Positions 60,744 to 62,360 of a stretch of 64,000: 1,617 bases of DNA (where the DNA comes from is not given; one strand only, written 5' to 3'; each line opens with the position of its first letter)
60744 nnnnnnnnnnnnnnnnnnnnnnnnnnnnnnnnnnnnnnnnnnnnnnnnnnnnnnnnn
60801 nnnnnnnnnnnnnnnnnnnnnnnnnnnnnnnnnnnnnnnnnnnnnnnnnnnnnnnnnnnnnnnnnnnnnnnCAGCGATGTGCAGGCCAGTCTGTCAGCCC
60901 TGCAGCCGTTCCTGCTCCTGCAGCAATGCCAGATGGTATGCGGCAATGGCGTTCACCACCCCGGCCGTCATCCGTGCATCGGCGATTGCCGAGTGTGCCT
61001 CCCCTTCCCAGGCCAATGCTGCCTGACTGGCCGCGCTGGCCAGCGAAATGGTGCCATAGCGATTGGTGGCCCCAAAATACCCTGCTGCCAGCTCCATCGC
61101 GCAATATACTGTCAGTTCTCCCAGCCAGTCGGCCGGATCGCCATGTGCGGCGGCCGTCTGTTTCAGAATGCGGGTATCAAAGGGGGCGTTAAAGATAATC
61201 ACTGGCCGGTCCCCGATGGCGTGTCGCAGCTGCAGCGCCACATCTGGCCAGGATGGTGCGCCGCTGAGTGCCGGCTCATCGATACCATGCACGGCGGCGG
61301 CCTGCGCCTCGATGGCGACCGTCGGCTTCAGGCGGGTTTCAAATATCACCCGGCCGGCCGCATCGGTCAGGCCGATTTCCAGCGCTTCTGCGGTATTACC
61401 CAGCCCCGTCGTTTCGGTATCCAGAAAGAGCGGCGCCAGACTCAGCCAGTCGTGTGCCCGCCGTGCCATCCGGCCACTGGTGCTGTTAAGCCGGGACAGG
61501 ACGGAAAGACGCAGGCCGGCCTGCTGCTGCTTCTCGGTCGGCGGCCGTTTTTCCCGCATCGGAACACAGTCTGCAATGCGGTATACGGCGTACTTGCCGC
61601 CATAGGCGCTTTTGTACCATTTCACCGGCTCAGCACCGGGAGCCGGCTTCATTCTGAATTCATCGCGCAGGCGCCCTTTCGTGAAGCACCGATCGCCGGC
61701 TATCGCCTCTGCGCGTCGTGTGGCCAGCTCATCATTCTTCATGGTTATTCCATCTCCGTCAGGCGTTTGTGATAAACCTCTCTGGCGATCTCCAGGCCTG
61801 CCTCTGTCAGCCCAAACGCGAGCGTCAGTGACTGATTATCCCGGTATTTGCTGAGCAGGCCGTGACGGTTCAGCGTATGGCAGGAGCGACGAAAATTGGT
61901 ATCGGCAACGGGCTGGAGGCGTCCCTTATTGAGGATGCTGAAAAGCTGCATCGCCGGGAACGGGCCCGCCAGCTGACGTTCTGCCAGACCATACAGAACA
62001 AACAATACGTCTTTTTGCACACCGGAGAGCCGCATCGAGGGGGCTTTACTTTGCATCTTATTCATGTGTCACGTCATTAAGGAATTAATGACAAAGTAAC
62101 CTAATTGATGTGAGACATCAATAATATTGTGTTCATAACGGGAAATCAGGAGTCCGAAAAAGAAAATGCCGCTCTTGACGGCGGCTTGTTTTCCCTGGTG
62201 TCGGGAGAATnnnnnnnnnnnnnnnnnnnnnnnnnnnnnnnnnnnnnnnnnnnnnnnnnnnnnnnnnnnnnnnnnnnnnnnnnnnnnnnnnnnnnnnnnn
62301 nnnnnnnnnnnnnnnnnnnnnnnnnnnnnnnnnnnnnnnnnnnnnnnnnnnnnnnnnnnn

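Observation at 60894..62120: Small DNA-binding protein coupled to a DEDD exonuclease with a palindromic operator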

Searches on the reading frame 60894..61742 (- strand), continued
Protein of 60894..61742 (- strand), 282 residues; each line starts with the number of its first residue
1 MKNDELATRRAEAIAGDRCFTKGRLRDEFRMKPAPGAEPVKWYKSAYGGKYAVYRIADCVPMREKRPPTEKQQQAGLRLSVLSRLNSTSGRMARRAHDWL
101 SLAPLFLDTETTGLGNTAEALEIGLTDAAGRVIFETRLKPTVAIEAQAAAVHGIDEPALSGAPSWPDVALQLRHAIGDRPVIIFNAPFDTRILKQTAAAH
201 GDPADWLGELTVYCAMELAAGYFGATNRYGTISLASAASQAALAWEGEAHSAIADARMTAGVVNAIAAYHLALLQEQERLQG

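Call 106: find_encoding_contigs(protein=P0269, flank=7000, max_places=3)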
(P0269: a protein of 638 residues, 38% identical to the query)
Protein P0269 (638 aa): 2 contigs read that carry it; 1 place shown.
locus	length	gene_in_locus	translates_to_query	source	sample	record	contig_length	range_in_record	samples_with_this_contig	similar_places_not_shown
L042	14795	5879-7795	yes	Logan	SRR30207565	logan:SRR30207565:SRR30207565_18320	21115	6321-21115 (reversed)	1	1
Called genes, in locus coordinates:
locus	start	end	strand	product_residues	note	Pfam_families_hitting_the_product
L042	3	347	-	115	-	?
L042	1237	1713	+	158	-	PF16816:DotD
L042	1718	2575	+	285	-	PF16932:T4SS_TraI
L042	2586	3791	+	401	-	PF00437:T2SSE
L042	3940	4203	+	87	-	PF28014:IcmT_2 (weak)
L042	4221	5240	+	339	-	PF06406:StbA_N, PF21523:ParM_N (faint), PF21522:MreB-like_C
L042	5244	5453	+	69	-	-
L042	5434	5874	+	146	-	-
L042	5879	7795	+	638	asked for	PF23127:DotM_C, PF00929:RNase_T (weak)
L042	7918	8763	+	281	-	-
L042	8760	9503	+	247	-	-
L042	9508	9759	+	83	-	-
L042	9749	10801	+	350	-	-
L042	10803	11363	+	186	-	-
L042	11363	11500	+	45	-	-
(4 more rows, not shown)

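Call 109: find_homologous_proteins(query=P0228, max_evalue=1e-10)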
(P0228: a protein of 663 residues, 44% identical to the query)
Query P0228 (663 aa): 4 proteins with E <= 1e-10 among 8000 candidates.
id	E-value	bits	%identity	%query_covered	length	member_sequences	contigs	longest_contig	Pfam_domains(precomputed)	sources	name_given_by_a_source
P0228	0.0e+0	1511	100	100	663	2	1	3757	PF00929.32,PF23127.2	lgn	-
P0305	1.5e-180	620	60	67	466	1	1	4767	PF23127.2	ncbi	-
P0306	1.3e-178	614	58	69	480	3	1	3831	PF23127.2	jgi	jgi:hypothetical protein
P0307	1.2e-171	591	59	65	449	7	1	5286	PF23127.2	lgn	-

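Call 110: find_encoding_contigs(protein=P0305, flank=5000, max_places=2)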
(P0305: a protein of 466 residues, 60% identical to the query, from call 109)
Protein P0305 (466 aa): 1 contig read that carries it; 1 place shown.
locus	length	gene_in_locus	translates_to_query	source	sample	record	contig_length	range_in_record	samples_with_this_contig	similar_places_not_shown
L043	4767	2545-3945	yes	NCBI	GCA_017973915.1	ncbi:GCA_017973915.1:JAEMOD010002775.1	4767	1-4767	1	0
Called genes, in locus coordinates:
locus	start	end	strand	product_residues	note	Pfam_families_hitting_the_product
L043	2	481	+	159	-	?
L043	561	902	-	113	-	PF00816:Histone_HNS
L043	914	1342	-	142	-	-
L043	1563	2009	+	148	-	-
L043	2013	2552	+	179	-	-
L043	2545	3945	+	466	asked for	PF23127:DotM_C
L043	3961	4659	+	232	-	-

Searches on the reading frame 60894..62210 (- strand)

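Call 64: search_protein_families(library=pfam, proteins=[L003:2836-3948:+], max_evalue=0.05)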
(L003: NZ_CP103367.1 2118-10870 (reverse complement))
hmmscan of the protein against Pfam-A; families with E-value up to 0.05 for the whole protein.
L003:2836-3948:+ (371 aa): 7 families
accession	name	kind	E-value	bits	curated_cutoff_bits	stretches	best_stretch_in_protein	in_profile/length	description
PF11740.13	KfrA_N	-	5.1e-17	63.1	26.1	1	8-125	2-111/113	Plasmid replication region DNA-binding N-term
PF20667.3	Sec10_N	-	0.0043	17.6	27.4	0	177-244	16-83/118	Exocyst complex component Sec10, N-terminal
PF15456.11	Uds1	-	0.014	16.1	28.8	1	65-148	19-112/123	Up-regulated During Septation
PF07889.17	DUF1664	-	0.016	15.7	34.6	1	67-138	52-121/124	Protein of unknown function (DUF1664)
PF02601.20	Exonuc_VII_L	-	0.017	15.1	35.9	1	63-219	129-273/315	Exonuclease VII, large subunit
PF12325.13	TMF_TATA_bd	-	0.02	15.4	29.1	1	301-355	18-75/115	TATA element modulatory factor 1 TATA binding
PF06419.17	COG6_N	-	0.025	15.2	27.4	1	299-358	37-96/114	Conserved oligomeric complex COG6, N-terminal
